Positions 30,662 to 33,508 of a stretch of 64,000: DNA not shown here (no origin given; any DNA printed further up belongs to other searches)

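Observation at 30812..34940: NRPS-like A-PCP-TE gene translationally coupled to the lasso cyclase (possible RiPP-NRPS hybrid chemistry)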

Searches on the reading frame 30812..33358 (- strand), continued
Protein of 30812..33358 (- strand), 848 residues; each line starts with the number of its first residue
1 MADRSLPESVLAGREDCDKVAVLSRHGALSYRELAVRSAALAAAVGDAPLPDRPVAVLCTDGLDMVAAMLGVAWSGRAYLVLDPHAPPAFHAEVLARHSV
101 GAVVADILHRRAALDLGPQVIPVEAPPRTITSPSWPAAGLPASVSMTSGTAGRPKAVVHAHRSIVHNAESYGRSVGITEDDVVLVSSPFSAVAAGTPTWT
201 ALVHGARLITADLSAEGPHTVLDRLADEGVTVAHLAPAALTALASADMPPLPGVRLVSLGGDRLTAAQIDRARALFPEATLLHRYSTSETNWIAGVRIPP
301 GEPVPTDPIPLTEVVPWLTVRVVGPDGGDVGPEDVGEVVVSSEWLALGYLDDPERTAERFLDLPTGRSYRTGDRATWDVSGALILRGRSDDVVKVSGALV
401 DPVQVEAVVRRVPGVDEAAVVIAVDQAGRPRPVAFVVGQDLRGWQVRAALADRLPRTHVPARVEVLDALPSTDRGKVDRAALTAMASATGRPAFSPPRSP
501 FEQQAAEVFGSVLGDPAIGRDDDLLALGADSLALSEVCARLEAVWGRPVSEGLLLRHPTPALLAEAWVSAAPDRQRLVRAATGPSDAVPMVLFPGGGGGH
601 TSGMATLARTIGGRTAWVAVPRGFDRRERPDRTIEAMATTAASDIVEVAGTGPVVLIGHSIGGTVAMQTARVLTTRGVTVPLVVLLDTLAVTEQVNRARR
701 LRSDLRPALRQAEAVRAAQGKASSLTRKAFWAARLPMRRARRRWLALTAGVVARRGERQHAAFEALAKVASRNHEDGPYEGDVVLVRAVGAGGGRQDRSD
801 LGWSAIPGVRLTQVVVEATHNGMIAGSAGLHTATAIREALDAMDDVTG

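Call 42: find_encoding_contigs(protein=P0006, flank=10000, max_places=1)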
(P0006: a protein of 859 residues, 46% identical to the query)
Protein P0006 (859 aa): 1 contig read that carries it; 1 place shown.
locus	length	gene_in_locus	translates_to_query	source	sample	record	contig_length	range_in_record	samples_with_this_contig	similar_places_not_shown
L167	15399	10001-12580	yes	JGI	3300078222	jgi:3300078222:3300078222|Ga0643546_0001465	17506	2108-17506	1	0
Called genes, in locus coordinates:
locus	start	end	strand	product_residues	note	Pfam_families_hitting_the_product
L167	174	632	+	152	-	PF10604:Polyketide_cyc2, PF03364:Polyketide_cyc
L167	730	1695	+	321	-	PF06325:PrmA, PF08241:Methyltransf_11 (weak), PF13649:Methyltransf_25, PF13847:Methyltransf_31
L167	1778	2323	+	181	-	PF11716:MDMPI_N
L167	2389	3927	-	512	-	PF13522:GATase_6 (weak), PF13537:GATase_7, PF00733:Asn_synthase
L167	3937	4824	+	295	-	PF27840:ScmC (weak), PF07475:Hpr_kinase_C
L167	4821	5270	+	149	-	PF13471:Transglut_core3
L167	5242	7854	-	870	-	PF00501:AMP-binding, PF13193:AMP-binding_C (weak), PF00550:PP-binding, PF00975:Thioesterase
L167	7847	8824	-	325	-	PF10094:DUF2332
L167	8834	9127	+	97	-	PF05402:PqqD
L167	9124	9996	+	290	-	PF27840:ScmC (weak), PF07475:Hpr_kinase_C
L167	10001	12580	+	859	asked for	PF00501:AMP-binding, PF13193:AMP-binding_C, PF00550:PP-binding, PF00975:Thioesterase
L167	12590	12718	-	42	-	-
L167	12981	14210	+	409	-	PF00180:Iso_dh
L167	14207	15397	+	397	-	?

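Call 43: find_encoding_contigs(protein=P0005, flank=10000, max_places=1)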
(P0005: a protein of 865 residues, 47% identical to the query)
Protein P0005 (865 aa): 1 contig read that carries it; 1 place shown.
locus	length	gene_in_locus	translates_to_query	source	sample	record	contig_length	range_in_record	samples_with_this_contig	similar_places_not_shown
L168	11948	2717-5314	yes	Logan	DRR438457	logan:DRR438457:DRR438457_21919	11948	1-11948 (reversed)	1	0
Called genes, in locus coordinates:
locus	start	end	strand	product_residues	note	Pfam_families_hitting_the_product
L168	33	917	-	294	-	PF07475:Hpr_kinase_C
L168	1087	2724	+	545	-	PF13537:GATase_7 (weak), PF00733:Asn_synthase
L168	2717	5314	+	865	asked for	PF00501:AMP-binding, PF13193:AMP-binding_C, PF00550:PP-binding, PF00975:Thioesterase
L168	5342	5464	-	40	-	-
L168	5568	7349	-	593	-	PF13469:Sulfotransfer_3 (faint), PF00685:Sulfotransfer_1, PF07475:Hpr_kinase_C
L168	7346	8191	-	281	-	-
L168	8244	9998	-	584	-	PF00664:ABC_membrane, PF00005:ABC_tran, PF13555:AAA_29 (faint), PF02463:SMC_N (weak)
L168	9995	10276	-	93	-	PF05402:PqqD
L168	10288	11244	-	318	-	PF13641:Glyco_tranf_2_3 (faint)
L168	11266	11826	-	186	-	PF00908:dTDP_sugar_isom, PF14667:Polysacc_synt_C (faint)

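Call 44: find_encoding_contigs(protein=P0007, flank=10000, max_places=1)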
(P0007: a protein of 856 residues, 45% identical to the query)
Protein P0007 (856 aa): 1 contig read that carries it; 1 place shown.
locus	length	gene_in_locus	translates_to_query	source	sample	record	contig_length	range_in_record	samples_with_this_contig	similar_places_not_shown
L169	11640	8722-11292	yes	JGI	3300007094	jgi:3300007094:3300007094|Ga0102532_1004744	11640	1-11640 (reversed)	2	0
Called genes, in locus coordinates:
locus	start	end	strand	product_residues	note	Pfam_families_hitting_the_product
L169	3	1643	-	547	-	?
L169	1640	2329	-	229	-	PF13507:GATase_5, PF07685:GATase_3, PF00117:GATase (faint)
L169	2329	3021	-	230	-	PF01850:PIN, PF02700:PurS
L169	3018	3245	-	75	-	PF02604:PhdYeFM_antitox (weak)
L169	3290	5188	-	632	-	PF00857:Isochorismatase, PF00171:Aldedh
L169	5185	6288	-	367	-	PF00180:Iso_dh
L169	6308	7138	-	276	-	PF27840:ScmC (weak), PF07475:Hpr_kinase_C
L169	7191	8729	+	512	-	PF13537:GATase_7 (weak), PF00733:Asn_synthase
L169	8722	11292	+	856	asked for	PF00501:AMP-binding, PF13193:AMP-binding_C, PF00550:PP-binding, PF00561:Abhydrolase_1 (faint), PF00975:Thioesterase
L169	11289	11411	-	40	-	-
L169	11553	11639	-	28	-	?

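Call 45: find_encoding_contigs(protein=P0009, flank=10000, max_places=1)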
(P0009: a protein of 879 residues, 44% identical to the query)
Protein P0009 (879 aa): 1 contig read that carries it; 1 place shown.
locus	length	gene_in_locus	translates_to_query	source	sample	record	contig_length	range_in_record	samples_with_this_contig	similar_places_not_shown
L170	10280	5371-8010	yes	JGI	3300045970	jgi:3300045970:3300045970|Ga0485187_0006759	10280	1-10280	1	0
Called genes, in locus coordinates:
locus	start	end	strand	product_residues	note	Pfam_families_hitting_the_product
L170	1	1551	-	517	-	?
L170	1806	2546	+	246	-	-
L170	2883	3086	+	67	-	PF11455:MazE-like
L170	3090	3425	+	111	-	PF02452:PemK_toxin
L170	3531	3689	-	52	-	-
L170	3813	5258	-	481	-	-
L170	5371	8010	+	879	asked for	PF00501:AMP-binding, PF13193:AMP-binding_C, PF00550:PP-binding, PF00561:Abhydrolase_1 (weak), PF00975:Thioesterase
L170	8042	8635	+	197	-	PF13527:Acetyltransf_9 (faint), PF00583:Acetyltransf_1 (weak), PF13508:Acetyltransf_7 (weak)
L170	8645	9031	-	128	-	PF06304:DUF1048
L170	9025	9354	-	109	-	PF03551:PadR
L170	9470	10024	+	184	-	PF14117:DUF4287, PF08818:DUF1801 (weak)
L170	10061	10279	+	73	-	?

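Call 77: search_protein_families(library=pfam, proteins=[L009:2906-3694:+, L009:3719-4933:+, L009:5755-7062:+, L009:7063-9891:+, L009:12568-13494:+, L009:16414-17700:-, L009:19856-21373:-, L009:1-1427:-, L009:16127-16507:-, L009:7004-7963:+], max_evalue=0.001)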
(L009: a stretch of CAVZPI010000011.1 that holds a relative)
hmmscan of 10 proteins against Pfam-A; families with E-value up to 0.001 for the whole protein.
L009:2906-3694:+ (262 aa): 0 families

L009:3719-4933:+ (404 aa): 0 families

L009:5755-7062:+ (435 aa): 3 families
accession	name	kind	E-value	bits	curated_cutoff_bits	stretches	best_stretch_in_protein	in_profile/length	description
PF13692.12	Glyco_trans_1_4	-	2.2e-14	54.3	27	1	258-391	2-140/142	Glycosyl transferases group 1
PF00534.26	Glycos_transf_1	-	6.7e-13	49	26.4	1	258-402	16-167/172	Glycosyl transferases group 1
PF13439.12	Glyco_transf_4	-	1.9e-06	28.4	28.5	0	164-231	94-169/170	Glycosyltransferase Family 4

L009:7063-9891:+ (942 aa): 4 families
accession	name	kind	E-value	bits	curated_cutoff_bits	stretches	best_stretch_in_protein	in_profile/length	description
PF00005.33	ABC_tran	-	4.5e-25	89.3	25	1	712-860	3-137/137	ABC transporter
PF02463.25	SMC_N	-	3e-08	33.8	40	1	795-900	117-209/220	RecF/RecN/SMC N terminal domain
PF01935.23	DUF87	-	0.00033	21.3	23.2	1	711-745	12-48/220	Helicase HerA, central domain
PF13555.12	AAA_29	-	0.0004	20.5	27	1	719-748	22-50/61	P-loop containing region of AAA domain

L009:12568-13494:+ (308 aa): 1 family
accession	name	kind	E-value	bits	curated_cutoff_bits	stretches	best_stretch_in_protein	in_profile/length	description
PF04577.19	Glyco_transf_61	-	1.7e-15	57.9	27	1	28-218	1-137/137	Glycosyltransferase 61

L009:16414-17700:- (428 aa): 0 families

L009:19856-21373:- (505 aa): 3 families
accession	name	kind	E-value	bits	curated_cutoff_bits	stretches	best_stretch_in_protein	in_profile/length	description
PF13537.11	GATase_7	-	1.9e-18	67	25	1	69-179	11-122/123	Glutamine amidotransferase domain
PF00733.27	Asn_synthase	-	5.5e-16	59.6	21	1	258-451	6-173/354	Asparagine synthase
PF13522.11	GATase_6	-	1.1e-14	55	27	1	70-174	29-130/130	Glutamine amidotransferase domain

L009:1-1427:- (475 aa): 0 families

L009:16127-16507:- (126 aa): 1 family
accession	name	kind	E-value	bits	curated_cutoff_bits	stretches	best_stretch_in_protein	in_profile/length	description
PF05402.18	PqqD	-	5.3e-21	75.2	23.4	1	57-123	1-67/67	Coenzyme PQQ synthesis protein D (PqqD)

L009:7004-7963:+ (319 aa): 1 family
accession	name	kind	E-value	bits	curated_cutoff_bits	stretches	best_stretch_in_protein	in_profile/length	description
PF01531.22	Glyco_transf_11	-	0.00014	21.7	23.9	1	263-292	248-277/298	Glycosyl transferase family 11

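Call 91: predict_structure(alignment_id=A3)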
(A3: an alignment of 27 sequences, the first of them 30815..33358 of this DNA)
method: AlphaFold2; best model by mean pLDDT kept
length: 848 residues; sequences in the alignment: 27
mean_pLDDT: 88.5   pTM: 0.55
mean pLDDT of the five models: 88.5, 87.3, 86.3, 86.2, 85.3
residues with pLDDT >= 90: 480; 70-90: 322; 50-70: 41; < 50: 5
segments of 3 or more residues with pLDDT < 50: 571-573
pLDDT, mean of each block of 10 residues (from residue 1): 84 83 94 94 91 94 95 96 89 90 95 94 80 85 82 82 95 95 93 89 96 89 93 91 86 94 82 95 92 93 80 93 92 91 95 93 93 91 82 68 86 91 82 91 86 83 90 69 83 86 95 89 84 85 83 86 82 69 92 84 92 94 87 94 91 96 97 96 96 85 79 83 85 85 93 86 93 93 92 63 93 93 88 96 82
secondary structure, 60 per line:
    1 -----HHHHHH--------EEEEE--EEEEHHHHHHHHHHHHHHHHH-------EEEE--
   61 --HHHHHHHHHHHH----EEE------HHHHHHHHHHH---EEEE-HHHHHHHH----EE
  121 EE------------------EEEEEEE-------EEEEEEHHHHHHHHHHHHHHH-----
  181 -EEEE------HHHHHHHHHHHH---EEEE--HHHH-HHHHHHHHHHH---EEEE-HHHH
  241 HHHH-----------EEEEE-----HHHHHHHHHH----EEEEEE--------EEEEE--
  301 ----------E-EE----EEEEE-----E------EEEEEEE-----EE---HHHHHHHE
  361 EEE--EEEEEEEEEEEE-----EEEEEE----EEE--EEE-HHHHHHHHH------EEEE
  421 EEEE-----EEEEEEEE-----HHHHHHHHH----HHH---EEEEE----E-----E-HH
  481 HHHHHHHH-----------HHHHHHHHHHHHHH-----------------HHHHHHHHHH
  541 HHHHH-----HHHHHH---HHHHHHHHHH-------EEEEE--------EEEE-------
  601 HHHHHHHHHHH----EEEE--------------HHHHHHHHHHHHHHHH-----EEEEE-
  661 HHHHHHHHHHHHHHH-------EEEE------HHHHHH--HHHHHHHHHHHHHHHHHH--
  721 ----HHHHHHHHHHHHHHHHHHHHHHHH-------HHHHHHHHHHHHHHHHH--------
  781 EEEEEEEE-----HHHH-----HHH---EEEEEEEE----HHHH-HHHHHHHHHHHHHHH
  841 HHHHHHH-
elements in order (helices of 4 or more, strands of 3 or more residues): H6-11 E20-24 E27-30 H31-47 E55-58 H63-74 E79-81 H88-98 E102-105 H107-114 E119-122 E141-147 E155-160 H161-175 E182-185 H192-203 E207-210 H213-216 H218-228 E232-235 H237-244 E256-260 H266-275 E280-285 E294-298 E319-323 E336-342 H353-359 E360-363 E366-377 E383-388 E393-395 E398-400 H402-410 E417-424 E430-437 H443-451 E462-466 H479-488 H500-513 H531-545 H551-556 H560-569 E577-581 E590-593 H601-611 E616-619 H634-649 E655-659 H661-675 E683-686 H693-698 H701-718 H725-748 H756-772 E781-788 H794-797 E809-816 H821-824 H826-847

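Call 93: fold_search(model_id=the predicted structure, library=pdb)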
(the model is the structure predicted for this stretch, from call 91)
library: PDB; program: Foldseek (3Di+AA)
matches with E <= 10: 1822; with E <= 0.001: 1273
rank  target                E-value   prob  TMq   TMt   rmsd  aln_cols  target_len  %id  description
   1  4zxh                  4.2e-52  1.00  0.46  0.31  22.6       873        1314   22  Crystal Structure of holo-AB3403 a four domain nonribosomal peptide synthetase from Acinetobacter Baumanii (released 2015-12-30)
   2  5ja1_A                3.4e-51  1.00  0.44  0.31  30.3       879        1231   22  EntF, a Terminal Nonribosomal Peptide Synthetase Module Bound to the MbtH-Like Protein YbdZ (released 2016-09-14)
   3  5ja2_A                2.2e-50  1.00  0.44  0.30  30.4       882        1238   23  EntF, a Terminal Nonribosomal Peptide Synthetase Module Bound to the non-Native MbtH-Like Protein PA2412 (released 2016-09-14)
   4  2vsq                  4.4e-50  1.00  0.46  0.32  14.2       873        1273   22  Structure of surfactin A synthetase C (SrfA-C), a nonribosomal peptide synthetase termination module (released 2008-07-08)
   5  6n8e                  3.2e-48  1.00  0.48  0.32  14.2       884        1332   25  Crystal structure of holo-ObiF1, a five domain nonribosomal peptide synthetase from Burkholderia diffusa (released 2019-07-24)
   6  5u89_A                4.4e-44  1.00  0.43  0.36  17.2       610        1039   28  Crystal structure of a cross-module fragment from the dimodular NRPS DhbF (released 2017-05-10)
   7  6mfx                  6.1e-43  1.00  0.50  0.37   8.2       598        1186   27  Crystal structure of a 4-domain construct of a mutant of LgrA in the substrate donation state (released 2019-11-20)
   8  6mfw                  6.8e-43  1.00  0.51  0.38   8.1       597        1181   27  Crystal structure of a 4-domain construct of LgrA in the substrate donation state (released 2019-11-20)
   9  5es8_B                6.8e-43  1.00  0.42  0.47  17.2       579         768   28  Crystal structure of the initiation module of LgrA in the thiolation state (released 2016-01-20)
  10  6mfz_A                1.3e-42  1.00  0.51  0.26   8.1       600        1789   28  Crystal structure of dimodular LgrA in a condensation state (released 2019-11-20)
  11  9be3_B                5.2e-42  1.00  0.48  0.26   8.5       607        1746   26  The pre-condensation state of the dimodular NRPS protein LgrA (released 2024-11-20)
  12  9be3_A                1.0e-41  1.00  0.47  0.25   9.3       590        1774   28  The pre-condensation state of the dimodular NRPS protein LgrA (released 2024-11-20)
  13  9meh                  1.1e-41  1.00  0.49  0.25   8.3       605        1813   27  Crystal structure of the dimodular LgrA after protein ligation (released 2025-03-05)
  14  9be4_A                2.2e-41  1.00  0.49  0.26   9.1       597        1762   27  The post-condensation state of the dimodular NRPS protein LgrA (released 2024-11-20)
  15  9be4_B                2.4e-41  1.00  0.47  0.25   8.5       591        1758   27  The post-condensation state of the dimodular NRPS protein LgrA (released 2024-11-20)
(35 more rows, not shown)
